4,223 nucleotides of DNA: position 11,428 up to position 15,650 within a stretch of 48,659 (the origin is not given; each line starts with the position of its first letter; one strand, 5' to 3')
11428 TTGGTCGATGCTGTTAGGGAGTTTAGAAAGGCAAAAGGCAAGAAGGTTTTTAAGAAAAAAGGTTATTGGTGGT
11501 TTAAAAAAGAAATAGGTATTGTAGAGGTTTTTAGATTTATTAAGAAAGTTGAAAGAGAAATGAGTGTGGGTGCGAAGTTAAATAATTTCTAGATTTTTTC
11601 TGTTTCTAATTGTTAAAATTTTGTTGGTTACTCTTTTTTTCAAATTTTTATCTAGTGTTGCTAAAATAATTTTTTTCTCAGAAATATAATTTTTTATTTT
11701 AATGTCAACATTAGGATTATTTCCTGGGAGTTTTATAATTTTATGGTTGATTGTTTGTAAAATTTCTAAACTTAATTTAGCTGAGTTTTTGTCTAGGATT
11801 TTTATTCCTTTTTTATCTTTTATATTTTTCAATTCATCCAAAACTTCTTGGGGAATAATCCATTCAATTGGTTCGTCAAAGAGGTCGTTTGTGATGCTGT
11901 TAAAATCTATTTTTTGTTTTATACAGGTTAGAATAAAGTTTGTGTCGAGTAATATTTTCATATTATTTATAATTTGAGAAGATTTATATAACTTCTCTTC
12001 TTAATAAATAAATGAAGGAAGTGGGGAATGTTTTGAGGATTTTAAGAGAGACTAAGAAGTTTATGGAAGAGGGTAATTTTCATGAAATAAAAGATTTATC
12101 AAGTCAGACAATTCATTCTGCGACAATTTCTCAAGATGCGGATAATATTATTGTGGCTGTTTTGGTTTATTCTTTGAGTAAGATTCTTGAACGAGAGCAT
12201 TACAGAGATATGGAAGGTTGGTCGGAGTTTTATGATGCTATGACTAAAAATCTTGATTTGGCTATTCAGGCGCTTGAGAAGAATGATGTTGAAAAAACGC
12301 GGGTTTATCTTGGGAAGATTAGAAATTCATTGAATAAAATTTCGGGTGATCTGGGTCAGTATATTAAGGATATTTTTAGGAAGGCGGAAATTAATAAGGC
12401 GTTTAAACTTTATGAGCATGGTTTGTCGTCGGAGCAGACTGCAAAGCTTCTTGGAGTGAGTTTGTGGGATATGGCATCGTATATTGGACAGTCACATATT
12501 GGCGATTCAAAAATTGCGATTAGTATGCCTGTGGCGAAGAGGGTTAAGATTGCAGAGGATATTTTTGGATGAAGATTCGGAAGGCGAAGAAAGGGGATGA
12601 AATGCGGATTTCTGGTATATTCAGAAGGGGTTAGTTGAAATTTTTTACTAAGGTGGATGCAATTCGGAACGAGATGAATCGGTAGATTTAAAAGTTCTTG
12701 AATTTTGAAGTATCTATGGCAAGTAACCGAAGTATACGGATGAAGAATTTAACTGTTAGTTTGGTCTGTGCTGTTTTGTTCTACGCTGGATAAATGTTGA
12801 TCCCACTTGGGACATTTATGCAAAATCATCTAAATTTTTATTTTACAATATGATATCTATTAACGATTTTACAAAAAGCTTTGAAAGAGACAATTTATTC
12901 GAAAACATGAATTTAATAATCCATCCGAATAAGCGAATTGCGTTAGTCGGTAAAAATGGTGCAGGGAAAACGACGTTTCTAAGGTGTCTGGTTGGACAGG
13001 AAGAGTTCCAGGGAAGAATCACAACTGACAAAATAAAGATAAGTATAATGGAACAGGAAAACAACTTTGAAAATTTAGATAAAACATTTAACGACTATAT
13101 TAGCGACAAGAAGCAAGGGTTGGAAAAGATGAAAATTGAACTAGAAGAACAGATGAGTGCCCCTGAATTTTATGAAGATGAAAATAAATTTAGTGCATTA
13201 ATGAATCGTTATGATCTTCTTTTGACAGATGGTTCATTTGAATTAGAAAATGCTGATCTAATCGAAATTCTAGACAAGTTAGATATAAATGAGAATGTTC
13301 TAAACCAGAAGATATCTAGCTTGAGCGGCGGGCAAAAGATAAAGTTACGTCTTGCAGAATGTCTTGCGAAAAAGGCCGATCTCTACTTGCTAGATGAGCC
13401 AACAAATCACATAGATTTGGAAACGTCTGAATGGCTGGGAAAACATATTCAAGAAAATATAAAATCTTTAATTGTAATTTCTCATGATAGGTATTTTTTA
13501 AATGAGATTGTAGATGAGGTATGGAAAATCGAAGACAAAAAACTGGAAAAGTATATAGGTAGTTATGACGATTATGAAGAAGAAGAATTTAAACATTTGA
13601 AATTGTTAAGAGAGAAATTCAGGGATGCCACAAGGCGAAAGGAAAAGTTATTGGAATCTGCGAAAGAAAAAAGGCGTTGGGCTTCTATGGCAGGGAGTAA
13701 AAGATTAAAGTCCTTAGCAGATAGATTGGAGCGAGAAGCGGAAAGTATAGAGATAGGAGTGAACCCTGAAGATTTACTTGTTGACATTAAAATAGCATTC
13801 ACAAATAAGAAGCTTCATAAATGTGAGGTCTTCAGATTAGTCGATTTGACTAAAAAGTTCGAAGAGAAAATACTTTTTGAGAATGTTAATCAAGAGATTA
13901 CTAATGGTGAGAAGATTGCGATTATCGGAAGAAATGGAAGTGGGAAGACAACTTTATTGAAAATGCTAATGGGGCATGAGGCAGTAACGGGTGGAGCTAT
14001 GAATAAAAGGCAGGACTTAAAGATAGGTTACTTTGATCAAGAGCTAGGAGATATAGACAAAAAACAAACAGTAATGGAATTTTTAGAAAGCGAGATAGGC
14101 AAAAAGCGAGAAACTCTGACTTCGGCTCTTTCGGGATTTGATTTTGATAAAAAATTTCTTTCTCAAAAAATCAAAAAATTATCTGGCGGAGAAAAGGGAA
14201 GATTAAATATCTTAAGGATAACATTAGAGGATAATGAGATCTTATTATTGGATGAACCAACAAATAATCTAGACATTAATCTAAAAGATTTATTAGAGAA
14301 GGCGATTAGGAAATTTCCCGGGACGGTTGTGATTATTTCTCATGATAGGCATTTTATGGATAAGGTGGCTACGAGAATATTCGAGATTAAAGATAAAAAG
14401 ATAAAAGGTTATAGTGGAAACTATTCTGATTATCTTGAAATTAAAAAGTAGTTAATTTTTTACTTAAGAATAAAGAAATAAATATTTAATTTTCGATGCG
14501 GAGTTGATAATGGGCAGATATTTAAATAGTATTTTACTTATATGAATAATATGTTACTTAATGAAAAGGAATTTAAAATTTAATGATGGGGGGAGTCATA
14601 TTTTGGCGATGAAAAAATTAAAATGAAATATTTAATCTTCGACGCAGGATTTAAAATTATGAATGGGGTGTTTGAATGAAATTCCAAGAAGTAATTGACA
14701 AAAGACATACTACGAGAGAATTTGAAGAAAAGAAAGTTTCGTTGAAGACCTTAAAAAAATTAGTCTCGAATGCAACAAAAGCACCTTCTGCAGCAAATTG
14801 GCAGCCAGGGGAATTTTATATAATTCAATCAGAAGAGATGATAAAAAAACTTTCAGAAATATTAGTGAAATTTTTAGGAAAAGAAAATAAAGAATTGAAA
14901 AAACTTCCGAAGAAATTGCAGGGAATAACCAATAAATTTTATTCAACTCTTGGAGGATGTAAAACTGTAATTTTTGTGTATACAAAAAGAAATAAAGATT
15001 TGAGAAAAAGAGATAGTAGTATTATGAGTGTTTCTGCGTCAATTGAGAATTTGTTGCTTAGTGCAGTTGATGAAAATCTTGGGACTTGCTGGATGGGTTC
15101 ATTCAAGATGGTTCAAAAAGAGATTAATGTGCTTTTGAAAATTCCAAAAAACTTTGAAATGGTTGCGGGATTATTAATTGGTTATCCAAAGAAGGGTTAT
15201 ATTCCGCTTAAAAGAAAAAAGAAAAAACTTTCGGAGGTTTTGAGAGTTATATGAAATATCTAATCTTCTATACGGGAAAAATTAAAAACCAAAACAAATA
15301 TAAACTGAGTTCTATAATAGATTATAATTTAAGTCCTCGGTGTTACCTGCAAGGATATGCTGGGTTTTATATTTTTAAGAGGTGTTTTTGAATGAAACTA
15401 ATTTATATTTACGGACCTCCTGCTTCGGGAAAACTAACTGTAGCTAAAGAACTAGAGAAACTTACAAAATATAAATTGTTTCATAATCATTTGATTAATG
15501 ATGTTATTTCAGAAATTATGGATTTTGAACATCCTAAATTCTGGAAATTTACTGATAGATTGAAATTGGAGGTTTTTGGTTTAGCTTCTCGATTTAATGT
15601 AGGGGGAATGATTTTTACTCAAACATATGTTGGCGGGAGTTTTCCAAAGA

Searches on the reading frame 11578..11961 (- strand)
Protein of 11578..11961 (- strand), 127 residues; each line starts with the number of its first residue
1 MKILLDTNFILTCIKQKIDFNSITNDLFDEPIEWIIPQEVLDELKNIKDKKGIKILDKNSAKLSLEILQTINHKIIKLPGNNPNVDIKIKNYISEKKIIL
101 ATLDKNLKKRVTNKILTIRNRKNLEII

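Call 90: search_protein_families(library=pfam, proteins=[window:11578-11961:-], max_evalue=0.001)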
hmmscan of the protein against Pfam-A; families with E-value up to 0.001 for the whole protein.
window:11578-11961:- (127 aa): 2 families
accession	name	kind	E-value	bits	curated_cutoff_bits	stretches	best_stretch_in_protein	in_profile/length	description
PF18477.7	PIN_9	-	4.3e-07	30.6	26.3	1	3-116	1-108/116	PIN like domain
PF13638.12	PIN_4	-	0.00016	22.4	21.9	0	4-99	2-93/132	PIN domain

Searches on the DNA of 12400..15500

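Call 82: search_rna_families(source=window, start=12400, end=15500, threshold=evalue, max_evalue=1)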
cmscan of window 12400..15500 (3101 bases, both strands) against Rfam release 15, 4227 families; matches with E-value up to 1: 0.
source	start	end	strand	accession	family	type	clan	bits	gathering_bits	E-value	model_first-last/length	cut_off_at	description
